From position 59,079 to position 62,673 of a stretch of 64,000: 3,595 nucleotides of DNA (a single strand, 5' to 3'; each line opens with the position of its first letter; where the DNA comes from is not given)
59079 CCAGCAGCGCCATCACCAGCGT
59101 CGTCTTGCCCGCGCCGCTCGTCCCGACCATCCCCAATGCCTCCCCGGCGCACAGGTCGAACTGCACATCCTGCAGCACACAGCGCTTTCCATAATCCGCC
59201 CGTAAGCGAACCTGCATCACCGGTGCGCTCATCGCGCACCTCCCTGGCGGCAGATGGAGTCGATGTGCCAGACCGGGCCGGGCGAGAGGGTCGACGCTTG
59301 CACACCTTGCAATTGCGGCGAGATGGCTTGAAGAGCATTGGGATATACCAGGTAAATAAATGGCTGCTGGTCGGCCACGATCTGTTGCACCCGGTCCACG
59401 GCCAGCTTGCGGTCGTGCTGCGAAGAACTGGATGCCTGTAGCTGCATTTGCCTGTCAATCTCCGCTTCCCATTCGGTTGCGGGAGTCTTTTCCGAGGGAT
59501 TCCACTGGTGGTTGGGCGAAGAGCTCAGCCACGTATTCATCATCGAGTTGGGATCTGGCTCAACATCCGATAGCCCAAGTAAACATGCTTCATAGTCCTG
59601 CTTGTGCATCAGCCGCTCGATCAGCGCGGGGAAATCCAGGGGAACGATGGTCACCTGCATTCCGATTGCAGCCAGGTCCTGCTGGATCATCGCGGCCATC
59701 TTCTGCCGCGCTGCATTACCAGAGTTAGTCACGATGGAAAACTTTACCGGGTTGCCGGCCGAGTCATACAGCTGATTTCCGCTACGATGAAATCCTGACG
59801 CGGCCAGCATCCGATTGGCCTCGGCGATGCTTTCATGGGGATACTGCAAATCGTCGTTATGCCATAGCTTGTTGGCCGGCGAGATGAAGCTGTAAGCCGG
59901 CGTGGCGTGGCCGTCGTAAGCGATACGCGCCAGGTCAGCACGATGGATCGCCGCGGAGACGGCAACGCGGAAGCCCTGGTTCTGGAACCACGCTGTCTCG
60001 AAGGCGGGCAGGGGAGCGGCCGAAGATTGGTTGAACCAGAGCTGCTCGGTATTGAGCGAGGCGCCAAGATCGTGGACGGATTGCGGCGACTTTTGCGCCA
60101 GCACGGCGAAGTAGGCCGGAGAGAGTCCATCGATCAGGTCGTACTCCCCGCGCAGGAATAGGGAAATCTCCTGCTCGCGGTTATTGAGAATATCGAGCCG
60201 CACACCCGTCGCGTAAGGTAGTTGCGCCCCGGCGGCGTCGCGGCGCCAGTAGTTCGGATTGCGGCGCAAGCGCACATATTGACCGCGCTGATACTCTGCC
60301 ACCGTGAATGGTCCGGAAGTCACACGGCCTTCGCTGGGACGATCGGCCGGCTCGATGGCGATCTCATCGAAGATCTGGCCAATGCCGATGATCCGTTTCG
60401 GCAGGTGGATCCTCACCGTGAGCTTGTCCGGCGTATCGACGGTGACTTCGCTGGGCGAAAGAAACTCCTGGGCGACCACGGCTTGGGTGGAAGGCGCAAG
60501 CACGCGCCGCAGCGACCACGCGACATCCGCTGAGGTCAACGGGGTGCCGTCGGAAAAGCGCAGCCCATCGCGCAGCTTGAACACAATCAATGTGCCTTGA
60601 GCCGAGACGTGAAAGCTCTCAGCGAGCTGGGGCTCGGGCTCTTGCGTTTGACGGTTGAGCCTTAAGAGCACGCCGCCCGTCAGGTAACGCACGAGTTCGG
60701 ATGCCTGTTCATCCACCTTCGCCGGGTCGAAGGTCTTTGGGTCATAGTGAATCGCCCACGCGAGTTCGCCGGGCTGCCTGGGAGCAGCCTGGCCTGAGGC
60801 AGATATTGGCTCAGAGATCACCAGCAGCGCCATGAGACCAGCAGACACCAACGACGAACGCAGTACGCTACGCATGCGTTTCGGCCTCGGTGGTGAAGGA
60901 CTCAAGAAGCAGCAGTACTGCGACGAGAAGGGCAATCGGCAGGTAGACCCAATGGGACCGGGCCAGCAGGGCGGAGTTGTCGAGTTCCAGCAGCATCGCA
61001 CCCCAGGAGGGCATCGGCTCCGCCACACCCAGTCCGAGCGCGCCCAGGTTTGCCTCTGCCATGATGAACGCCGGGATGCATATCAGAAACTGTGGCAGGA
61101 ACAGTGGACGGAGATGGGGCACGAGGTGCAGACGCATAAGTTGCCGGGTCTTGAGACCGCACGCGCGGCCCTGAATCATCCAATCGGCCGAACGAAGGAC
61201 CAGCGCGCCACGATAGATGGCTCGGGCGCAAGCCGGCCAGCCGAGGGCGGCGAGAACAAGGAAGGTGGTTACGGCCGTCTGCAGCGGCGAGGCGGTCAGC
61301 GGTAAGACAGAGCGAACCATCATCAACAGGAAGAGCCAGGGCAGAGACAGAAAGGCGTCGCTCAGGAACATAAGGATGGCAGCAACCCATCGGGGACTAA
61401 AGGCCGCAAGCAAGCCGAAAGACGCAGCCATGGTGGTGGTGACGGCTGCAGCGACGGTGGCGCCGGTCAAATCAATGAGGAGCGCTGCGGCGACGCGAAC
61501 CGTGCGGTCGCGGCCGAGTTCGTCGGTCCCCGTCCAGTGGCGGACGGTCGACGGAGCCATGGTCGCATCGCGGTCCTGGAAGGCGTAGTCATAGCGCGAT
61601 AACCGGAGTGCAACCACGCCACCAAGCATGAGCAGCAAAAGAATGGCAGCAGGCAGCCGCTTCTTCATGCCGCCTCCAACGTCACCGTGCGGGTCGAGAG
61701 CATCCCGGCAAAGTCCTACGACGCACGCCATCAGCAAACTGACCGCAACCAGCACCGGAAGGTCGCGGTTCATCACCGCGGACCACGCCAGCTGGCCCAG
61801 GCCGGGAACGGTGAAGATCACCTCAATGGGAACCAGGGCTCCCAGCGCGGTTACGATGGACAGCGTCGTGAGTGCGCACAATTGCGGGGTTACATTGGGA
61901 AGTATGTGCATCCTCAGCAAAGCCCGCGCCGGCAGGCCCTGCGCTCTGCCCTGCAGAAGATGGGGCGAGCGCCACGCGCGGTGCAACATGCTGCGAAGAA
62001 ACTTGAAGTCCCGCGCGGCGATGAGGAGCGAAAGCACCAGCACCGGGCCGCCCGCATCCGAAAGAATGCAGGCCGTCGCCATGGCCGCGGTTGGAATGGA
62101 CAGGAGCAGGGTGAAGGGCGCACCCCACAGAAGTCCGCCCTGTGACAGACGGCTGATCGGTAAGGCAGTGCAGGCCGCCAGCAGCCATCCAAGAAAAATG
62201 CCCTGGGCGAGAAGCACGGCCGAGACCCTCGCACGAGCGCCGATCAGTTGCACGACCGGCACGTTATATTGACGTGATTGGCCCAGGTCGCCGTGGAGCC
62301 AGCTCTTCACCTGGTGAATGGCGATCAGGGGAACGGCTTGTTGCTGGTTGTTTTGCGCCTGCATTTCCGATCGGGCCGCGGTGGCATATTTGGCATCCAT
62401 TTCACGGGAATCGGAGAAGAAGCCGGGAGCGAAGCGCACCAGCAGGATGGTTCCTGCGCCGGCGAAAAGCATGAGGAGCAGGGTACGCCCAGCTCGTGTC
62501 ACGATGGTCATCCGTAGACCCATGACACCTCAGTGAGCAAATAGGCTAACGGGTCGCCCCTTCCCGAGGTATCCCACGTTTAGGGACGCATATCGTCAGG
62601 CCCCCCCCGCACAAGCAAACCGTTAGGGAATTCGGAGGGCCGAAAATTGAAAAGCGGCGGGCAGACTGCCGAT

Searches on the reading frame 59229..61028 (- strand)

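Call 18: search_protein_families(library=pfam, proteins=[window:59229-61028:-], max_evalue=0.001)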
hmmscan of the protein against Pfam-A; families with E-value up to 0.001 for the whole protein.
window:59229-61028:- (599 aa): 1 family
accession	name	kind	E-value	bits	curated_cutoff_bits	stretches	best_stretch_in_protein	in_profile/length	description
PF00496.27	SBP_bac_5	-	5e-74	250.1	32.4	1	130-506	1-366/368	Bacterial extracellular solute-binding proteins, family 5 Middle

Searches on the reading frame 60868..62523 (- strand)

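Call 18: search_protein_families(library=pfam, proteins=[window:60868-62523:-], max_evalue=0.001)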
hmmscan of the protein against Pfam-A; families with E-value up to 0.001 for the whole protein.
window:60868-62523:- (551 aa): 1 family
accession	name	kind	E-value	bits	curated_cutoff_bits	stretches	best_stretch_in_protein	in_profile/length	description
PF00528.27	BPD_transp_1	-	4.3e-29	102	26.4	2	368-540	3-170/184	Binding-protein-dependent transport system inner membrane component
